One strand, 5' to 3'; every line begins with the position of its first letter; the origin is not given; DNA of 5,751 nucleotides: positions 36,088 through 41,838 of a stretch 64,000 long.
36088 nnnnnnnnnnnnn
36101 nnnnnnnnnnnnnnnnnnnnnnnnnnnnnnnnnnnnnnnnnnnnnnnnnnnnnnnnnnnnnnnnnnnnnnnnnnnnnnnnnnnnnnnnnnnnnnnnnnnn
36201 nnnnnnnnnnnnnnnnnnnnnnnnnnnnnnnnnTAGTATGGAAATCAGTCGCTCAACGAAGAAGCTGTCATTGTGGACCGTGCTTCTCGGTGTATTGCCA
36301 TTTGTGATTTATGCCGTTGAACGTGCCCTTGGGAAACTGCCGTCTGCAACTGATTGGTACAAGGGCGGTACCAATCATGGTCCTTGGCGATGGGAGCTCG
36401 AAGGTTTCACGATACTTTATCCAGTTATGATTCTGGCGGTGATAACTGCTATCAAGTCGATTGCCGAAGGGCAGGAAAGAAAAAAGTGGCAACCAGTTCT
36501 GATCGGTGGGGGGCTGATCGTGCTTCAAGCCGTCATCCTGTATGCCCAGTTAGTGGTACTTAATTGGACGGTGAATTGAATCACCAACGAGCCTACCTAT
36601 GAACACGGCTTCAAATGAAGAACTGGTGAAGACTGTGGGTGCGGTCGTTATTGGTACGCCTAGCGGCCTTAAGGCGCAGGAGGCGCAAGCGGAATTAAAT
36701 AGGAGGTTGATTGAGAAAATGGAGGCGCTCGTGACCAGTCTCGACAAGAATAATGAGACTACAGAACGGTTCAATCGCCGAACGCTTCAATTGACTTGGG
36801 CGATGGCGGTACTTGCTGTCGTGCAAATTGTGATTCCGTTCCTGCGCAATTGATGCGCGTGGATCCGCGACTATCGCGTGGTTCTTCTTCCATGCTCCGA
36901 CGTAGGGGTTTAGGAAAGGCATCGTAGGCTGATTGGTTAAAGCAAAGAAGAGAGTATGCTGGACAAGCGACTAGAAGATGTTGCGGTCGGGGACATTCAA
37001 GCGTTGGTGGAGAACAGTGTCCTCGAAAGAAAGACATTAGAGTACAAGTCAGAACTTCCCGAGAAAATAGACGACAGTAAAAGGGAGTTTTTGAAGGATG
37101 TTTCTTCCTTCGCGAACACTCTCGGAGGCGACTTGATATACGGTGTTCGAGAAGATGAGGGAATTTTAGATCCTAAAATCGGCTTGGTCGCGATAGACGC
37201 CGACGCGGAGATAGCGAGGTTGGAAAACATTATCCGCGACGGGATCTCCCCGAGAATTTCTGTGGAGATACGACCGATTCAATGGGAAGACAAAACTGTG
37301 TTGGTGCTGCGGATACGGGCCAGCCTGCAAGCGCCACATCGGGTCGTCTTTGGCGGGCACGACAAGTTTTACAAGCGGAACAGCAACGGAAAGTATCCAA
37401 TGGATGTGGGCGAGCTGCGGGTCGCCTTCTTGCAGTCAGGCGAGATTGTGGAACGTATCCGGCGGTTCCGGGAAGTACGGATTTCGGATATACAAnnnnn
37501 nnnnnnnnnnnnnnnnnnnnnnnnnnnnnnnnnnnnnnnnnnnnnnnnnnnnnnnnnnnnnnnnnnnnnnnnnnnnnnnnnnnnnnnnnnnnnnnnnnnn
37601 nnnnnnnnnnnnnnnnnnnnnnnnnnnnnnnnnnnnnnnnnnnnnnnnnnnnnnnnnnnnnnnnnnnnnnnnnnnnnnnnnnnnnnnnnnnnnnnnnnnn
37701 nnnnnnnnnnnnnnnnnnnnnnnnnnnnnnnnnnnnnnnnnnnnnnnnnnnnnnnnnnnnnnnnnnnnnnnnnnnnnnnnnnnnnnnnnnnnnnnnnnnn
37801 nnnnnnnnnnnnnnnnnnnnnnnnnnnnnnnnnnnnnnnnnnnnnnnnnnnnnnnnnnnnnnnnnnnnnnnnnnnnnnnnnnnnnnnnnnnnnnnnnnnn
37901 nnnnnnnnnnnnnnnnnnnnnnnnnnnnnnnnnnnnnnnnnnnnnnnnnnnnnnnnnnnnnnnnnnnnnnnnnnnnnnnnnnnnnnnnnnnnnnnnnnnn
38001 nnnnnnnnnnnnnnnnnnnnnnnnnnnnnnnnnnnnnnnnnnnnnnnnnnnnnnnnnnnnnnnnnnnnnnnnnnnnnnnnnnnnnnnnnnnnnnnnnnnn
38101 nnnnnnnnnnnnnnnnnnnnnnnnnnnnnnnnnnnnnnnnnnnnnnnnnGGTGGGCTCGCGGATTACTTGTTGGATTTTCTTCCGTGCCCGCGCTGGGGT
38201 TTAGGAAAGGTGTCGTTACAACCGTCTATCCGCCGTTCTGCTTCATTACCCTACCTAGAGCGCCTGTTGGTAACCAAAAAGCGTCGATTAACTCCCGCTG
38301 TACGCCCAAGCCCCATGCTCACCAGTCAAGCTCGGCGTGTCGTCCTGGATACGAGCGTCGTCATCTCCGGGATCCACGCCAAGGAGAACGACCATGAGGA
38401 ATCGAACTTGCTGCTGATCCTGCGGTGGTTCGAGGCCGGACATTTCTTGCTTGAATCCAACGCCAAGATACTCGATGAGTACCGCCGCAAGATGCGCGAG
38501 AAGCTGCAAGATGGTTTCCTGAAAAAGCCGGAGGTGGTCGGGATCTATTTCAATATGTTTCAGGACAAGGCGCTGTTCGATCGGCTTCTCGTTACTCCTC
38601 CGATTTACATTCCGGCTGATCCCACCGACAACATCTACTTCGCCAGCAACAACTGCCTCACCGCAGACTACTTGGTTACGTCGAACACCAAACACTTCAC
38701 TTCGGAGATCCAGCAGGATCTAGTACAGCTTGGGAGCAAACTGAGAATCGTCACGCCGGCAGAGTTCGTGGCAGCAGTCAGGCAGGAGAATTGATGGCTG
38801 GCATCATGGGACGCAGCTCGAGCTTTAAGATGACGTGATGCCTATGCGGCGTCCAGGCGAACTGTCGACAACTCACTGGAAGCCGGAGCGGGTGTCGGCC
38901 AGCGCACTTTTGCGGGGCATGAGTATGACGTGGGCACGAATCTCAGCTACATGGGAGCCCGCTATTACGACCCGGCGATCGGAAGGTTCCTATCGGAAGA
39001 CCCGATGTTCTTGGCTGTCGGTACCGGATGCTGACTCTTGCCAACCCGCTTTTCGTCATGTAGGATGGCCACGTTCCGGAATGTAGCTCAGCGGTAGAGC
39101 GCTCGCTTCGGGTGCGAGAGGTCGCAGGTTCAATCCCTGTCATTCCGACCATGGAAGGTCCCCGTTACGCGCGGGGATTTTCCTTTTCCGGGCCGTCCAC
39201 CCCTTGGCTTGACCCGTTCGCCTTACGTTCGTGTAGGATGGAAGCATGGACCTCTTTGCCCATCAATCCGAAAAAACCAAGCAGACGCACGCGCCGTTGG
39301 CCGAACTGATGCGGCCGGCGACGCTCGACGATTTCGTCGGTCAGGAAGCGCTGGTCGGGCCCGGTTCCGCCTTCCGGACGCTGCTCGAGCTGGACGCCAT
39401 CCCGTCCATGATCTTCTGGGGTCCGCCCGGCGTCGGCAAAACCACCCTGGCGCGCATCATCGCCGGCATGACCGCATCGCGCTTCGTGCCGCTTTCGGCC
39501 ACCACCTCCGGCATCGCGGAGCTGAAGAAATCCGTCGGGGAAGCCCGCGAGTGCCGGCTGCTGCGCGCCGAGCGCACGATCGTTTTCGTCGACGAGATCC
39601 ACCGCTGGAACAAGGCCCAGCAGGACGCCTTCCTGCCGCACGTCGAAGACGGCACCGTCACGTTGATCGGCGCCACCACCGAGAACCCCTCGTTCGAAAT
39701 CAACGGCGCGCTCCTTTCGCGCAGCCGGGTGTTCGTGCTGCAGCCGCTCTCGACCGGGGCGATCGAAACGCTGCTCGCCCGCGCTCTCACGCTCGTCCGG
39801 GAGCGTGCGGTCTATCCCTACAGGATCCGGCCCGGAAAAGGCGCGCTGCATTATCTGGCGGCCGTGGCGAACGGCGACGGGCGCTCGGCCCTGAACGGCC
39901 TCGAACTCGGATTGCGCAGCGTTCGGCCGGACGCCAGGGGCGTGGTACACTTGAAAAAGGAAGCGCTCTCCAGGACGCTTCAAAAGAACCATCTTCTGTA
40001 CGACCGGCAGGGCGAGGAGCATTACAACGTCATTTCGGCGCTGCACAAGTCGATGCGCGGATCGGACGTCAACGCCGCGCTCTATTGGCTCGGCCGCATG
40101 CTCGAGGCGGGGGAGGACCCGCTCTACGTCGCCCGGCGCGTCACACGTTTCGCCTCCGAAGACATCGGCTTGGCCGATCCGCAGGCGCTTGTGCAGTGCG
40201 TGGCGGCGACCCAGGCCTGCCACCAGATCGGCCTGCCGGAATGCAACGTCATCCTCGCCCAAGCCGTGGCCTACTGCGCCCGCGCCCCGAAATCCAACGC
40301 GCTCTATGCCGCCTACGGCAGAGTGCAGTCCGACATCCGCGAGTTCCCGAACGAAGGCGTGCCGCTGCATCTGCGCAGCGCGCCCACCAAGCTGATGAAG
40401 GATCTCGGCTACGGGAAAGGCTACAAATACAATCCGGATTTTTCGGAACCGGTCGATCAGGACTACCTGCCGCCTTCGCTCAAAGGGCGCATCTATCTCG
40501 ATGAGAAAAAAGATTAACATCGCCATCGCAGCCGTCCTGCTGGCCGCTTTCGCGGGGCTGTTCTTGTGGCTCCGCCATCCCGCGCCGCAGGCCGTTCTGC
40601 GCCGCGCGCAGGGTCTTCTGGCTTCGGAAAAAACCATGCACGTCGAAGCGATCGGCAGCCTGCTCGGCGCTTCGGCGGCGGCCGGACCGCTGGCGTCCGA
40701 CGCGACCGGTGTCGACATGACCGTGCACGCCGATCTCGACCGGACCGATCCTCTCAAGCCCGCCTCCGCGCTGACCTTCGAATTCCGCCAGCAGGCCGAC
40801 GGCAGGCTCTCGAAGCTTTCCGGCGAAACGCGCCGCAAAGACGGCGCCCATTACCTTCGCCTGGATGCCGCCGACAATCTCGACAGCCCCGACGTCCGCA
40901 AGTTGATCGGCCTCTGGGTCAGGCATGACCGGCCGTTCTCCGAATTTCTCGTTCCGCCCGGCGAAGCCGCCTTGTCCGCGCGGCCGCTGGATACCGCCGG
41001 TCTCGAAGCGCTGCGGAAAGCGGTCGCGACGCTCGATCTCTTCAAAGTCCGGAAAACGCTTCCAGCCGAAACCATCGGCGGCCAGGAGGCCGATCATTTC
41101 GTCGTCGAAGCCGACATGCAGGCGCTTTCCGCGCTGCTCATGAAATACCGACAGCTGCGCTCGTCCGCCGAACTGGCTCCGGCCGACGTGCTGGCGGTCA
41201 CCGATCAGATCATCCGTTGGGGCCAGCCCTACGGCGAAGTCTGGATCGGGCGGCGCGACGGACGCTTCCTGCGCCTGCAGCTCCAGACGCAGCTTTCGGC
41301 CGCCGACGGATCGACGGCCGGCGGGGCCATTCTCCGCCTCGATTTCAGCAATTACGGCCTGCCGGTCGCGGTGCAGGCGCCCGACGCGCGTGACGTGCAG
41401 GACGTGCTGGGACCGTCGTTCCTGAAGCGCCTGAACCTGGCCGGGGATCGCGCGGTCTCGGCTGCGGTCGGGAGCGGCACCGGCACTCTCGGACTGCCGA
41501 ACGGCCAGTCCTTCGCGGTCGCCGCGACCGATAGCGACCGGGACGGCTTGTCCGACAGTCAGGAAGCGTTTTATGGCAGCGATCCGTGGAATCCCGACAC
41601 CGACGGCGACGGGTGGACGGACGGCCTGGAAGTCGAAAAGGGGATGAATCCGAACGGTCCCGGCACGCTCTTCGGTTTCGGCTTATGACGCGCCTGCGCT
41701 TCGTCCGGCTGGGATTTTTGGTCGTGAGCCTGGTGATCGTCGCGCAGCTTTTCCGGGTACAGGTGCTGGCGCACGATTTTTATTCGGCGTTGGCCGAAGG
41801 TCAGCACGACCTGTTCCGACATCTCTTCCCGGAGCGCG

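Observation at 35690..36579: RHS C-terminal toxin looks like a peptidoglycan lytic transglycosylase, paired with a 3-TM immunity candidate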

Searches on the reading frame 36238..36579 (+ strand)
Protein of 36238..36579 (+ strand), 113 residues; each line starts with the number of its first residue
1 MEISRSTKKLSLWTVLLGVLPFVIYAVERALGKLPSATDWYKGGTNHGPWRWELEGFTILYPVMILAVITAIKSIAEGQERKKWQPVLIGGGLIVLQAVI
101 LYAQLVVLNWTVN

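Call 6: search_protein_families(library=pfam, proteins=[window:36238-36579:+], max_evalue=0.01)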
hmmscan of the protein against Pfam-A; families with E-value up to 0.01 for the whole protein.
window:36238-36579:+ (113 aa): 0 families

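Call 8: search_protein_families(library=ncbifam, proteins=[window:36238-36579:+], max_evalue=0.01)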
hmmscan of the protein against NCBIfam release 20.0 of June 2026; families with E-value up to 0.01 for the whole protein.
window:36238-36579:+ (113 aa): 0 families

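Call 11: find_homologous_proteins(query=window:36238-36579:+, max_evalue=0.01)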
Query window:36238-36579:+ (113 aa): 3 proteins with E <= 0.01 among 18 candidates.
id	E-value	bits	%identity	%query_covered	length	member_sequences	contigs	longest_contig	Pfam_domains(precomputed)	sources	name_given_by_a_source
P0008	1.9e-67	243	100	100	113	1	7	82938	-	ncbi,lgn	-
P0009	3.0e-24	103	47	96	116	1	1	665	-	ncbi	-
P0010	8.8e-19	86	41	96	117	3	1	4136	-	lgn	-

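Call 13: find_encoding_contigs(protein=P0008, flank=10000, max_places=6)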
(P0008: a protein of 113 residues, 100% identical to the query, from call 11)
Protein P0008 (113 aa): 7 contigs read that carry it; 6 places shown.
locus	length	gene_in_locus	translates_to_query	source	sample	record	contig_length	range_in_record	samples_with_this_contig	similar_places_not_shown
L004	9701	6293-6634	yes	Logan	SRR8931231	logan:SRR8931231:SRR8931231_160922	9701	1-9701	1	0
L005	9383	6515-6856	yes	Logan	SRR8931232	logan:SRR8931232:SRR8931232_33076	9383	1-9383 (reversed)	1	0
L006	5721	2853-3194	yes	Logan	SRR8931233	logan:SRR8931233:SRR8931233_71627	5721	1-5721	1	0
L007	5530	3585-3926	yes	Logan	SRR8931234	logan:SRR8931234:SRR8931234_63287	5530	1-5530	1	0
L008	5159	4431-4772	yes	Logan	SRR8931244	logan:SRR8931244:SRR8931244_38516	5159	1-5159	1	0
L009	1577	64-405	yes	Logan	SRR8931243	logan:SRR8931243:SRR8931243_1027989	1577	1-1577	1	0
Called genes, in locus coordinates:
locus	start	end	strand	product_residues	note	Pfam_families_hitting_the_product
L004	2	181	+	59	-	?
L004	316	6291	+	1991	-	PF03534:SpvB, PF01839:FG-GAP (faint), PF13517:FG-GAP_3 (weak), PF12256:TcdB_toxin_midN, PF20041:DUF6443 (weak), PF05593:RHS_repeat, PF01464:SLT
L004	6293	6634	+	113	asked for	-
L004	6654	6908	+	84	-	-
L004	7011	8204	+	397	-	PF04326:SLFN_AlbA_2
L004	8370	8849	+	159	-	PF13470:PIN_3 (weak)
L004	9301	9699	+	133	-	?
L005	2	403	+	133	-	?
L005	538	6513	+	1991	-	PF03534:SpvB, PF01839:FG-GAP (faint), PF13517:FG-GAP_3 (weak), PF12256:TcdB_toxin_midN, PF20041:DUF6443 (weak), PF05593:RHS_repeat, PF01464:SLT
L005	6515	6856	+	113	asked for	-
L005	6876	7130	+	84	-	-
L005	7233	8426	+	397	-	PF04326:SLFN_AlbA_2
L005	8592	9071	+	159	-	PF13470:PIN_3 (weak)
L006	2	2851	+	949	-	?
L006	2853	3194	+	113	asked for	-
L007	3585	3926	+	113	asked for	-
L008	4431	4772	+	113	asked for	-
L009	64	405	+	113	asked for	-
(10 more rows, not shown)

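Call 16: find_encoding_contigs(protein=P0010, flank=6000, max_places=4)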
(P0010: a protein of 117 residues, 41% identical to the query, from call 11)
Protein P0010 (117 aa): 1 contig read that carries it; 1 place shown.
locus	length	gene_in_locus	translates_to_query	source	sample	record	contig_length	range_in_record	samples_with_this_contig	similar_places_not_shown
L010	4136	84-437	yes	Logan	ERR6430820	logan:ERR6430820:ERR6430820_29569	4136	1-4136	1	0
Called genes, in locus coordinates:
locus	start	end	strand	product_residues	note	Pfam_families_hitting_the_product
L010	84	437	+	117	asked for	-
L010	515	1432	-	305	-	-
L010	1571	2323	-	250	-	PF03462:PCRF, PF00472:RF-1 (weak)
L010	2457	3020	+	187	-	-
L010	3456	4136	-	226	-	?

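Call 21: find_encoding_contigs(protein=P0009, flank=5000, max_places=3)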
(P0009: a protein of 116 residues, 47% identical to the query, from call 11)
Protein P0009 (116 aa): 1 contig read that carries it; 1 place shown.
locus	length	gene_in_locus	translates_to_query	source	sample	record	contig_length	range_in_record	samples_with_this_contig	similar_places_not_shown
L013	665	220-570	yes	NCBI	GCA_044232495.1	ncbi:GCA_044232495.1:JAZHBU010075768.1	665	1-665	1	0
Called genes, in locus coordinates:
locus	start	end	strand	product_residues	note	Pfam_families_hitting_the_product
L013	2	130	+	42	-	?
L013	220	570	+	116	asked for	-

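Call 42: search_protein_representatives(alignment_id=A3)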
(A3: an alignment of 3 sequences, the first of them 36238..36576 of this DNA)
Query: 3 sequences, 116 profile positions. Proteins with E-value up to 0.001 (for the whole library): 178; up to 1e-10: 83; up to 1e-30: 2. The best 150 are listed.
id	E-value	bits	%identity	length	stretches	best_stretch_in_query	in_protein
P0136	1.2e-45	170.7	-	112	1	8-116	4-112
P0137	1.3e-42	160.8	-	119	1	3-116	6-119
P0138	1.1e-29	119.2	-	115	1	11-116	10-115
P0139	1.6e-29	118.7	-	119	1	4-116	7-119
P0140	6.3e-28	113.5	-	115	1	14-116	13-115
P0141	1.8e-27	112.1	-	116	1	8-116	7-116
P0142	2.7e-25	105.0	-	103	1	15-104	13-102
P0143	5.1e-25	104.2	-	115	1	16-116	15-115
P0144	5.4e-25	104.1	-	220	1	7-116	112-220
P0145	8.9e-24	100.2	-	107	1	13-116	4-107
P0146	8.0e-23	97.1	-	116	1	4-116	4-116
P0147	9.2e-23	96.9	-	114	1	14-116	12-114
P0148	1.0e-22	96.7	-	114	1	10-116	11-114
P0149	1.1e-22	96.7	-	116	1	8-116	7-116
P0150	1.7e-22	96.0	-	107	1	14-116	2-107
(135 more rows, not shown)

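Call 47: find_related_loci(query=A5, collection=metagenome_contigs, flank=4000)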
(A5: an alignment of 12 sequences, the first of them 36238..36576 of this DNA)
Query A5 (113 aa) in metagenome_contigs; peptide patterns used: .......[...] (x = any residue, [..] = any of these).
28 stretches matched a pattern; 7 encode a relative of the query (tblastn E <= 1e-3); 7 distinct loci.
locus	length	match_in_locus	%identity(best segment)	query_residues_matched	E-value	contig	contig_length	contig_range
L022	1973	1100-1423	38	5-113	2e-21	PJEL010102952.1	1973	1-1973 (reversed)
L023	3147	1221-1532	38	10-113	2e-19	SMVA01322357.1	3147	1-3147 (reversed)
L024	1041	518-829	34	9-113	5e-18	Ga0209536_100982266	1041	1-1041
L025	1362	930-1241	37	10-113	4e-17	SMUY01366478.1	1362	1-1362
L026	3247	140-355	48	11-80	3e-16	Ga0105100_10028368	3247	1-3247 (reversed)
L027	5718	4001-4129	45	27-70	5e-10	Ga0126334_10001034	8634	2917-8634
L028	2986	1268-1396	45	27-70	5e-10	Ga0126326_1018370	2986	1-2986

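Call 50: search_protein_families(library=pfam, proteins=[L022:3-1064:+, L023:514-1122:+], max_evalue=0.01)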
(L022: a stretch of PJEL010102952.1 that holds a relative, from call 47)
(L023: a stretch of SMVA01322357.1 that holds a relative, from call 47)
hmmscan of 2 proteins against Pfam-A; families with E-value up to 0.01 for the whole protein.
L022:3-1064:+ (353 aa): 0 families

L023:514-1122:+ (202 aa): 0 families

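Call 65: search_protein_families(library=pfam, alignment_id=A4, max_evalue=0.1)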
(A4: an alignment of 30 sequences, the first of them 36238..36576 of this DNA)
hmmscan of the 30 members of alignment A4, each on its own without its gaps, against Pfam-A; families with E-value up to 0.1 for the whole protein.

A. member 1, window:36238-36576:+ (113 aa): 1 family
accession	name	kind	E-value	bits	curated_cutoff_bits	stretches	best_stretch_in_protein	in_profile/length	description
PF19230.4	DUF5883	-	0.099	13.2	25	0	3-31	44-72/120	Family of unknown function (DUF5883)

B. families by the number of members that match (of 30 scanned): 14 families
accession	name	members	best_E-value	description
PF10745.14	DUF2530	2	0.0046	Protein of unknown function (DUF2530)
PF06653.16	Claudin_3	2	0.021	Tight junction protein, Claudin-like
PF19665.4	DUF6168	2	0.049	Family of unknown function (DUF6168)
PF09446.15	VMA21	1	0.0087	VMA21-like domain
PF07884.19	VKOR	1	0.012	Vitamin K epoxide reductase family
PF07019.17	EMC6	1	0.048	EMC6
PF06522.17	B12D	1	0.051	NADH-ubiquinone reductase complex 1 MLRQ subunit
PF04650.22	YSIRK_signal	1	0.056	YSIRK type signal peptide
PF11992.13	TgpA_N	1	0.077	TgpA N-terminal domain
PF24027.1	DUF7338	1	0.081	Family of unknown function (DUF7338)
PF07954.16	DUF1689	1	0.084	Protein of unknown function (DUF1689)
PF20389.3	DUF6684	1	0.092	Family of unknown function (DUF6684)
PF22282.1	CydS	1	0.095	CydS-like protein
PF19230.4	DUF5883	1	0.099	Family of unknown function (DUF5883)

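Call 71: predict_structure(alignment_id=A3)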
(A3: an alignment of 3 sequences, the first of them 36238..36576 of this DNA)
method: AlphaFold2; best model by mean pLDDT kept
length: 113 residues; sequences in the alignment: 3
mean_pLDDT: 67.5   pTM: 0.40
mean pLDDT of the five models: 67.5, 66.1, 63.9, 61.9, 58.9
residues with pLDDT >= 90: 0; 70-90: 55; 50-70: 45; < 50: 13
segments of 3 or more residues with pLDDT < 50: 47-55
pLDDT, mean of each block of 10 residues (from residue 1): 63 69 70 66 53 50 71 78 77 78 71 54
secondary structure, 60 per line:
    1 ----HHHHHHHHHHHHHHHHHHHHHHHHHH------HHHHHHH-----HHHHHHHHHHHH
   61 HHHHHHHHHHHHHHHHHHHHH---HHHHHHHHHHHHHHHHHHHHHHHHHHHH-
elements in order: H5-30 H37-43 H49-81 H85-112

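Call 76: find_related_loci(query=A5, collection=viral_contigs, flank=5000)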
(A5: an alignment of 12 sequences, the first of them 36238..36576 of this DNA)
Query A5 (113 aa) in viral_contigs; peptide patterns used: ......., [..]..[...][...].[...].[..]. (x = any residue, [..] = any of these).
27 stretches matched a pattern, but none encodes a relative of the query by tblastn (E <= 1e-3).

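Call 78: find_encoding_contigs(protein=P0011, flank=6000, max_places=3)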
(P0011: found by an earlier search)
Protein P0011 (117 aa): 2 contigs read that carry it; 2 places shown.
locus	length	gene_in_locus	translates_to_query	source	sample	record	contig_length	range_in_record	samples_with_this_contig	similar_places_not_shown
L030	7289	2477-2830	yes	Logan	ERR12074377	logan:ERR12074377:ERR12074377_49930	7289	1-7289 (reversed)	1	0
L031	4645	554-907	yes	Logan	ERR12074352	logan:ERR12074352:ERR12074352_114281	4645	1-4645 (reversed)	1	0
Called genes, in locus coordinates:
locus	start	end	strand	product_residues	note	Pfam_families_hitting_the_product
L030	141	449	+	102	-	-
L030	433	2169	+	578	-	PF12450:vWF_A, PF00092:VWA, PF13519:VWA_2, PF13768:VWA_3, PF12034:YfbK_C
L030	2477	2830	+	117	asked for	-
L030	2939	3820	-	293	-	-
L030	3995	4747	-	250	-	PF03462:PCRF, PF00472:RF-1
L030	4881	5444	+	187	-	-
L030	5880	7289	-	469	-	?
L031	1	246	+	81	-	?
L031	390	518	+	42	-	-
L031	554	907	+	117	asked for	-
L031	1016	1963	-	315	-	-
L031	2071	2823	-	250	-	PF03462:PCRF, PF00472:RF-1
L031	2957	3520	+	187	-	-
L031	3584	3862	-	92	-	-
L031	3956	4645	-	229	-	?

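Call 88: search_protein_families(library=padloc, proteins=[window:36238-36579:+], max_evalue=0.001)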
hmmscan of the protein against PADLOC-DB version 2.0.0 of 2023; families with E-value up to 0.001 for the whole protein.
window:36238-36579:+ (113 aa): 0 families

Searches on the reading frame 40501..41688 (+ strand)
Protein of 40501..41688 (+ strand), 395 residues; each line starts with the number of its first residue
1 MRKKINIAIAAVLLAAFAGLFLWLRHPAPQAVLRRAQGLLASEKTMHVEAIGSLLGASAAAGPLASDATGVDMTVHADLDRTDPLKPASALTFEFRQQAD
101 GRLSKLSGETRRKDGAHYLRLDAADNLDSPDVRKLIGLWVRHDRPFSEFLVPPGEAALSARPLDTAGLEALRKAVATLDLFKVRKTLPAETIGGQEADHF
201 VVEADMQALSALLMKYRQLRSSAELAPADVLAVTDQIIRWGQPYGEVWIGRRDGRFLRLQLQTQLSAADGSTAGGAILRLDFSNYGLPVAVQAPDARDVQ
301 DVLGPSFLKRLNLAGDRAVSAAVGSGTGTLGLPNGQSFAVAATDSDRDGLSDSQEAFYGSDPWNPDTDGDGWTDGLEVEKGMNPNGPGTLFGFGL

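Call 28: search_protein_families(library=pfam, proteins=[window:40501-41688:+], max_evalue=0.001)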
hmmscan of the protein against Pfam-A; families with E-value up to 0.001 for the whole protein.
window:40501-41688:+ (395 aa): 1 family
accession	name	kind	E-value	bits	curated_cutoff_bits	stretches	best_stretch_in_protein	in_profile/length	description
PF18884.5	TSP3_bac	-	6.6e-09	35.9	25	1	344-365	1-22/22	Bacterial TSP3 repeat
